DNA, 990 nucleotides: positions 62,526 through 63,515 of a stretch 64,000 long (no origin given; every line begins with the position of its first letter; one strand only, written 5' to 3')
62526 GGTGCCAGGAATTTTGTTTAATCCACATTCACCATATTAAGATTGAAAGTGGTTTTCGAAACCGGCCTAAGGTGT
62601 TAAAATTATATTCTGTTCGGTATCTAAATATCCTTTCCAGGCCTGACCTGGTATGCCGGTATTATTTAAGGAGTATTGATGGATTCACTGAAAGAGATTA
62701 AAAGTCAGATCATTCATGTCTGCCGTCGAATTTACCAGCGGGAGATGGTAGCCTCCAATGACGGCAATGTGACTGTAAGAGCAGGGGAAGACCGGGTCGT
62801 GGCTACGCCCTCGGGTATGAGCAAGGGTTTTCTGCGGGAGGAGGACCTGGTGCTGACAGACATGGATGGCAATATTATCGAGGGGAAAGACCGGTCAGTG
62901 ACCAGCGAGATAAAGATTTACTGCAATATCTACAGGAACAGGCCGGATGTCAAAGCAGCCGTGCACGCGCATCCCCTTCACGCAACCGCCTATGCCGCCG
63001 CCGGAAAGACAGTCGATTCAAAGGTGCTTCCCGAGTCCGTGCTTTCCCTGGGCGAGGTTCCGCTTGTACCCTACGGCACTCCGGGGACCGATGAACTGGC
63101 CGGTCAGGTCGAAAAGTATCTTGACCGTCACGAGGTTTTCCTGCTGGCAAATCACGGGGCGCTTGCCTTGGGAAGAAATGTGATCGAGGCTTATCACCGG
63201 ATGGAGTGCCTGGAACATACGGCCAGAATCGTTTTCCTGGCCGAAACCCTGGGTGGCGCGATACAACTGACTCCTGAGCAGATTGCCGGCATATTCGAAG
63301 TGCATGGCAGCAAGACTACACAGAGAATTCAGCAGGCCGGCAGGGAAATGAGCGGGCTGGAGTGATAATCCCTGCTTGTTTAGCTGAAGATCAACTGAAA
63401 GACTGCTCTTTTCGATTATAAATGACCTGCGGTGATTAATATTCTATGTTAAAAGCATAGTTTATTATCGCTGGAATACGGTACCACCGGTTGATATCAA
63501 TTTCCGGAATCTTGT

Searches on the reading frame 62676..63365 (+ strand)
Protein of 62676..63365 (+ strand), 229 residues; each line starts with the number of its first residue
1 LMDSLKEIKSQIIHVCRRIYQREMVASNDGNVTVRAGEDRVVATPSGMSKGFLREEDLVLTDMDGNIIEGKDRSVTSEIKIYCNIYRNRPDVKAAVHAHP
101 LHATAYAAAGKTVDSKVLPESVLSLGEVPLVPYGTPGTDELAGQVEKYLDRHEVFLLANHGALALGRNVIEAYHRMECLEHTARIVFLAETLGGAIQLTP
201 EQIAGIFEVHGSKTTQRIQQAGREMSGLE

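Call 77: find_encoding_contigs(protein=window:62676-63365:+, flank=10000, max_places=3)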
Protein window:62676-63365:+ (229 aa): no gene with exactly this product is on record in the collection.
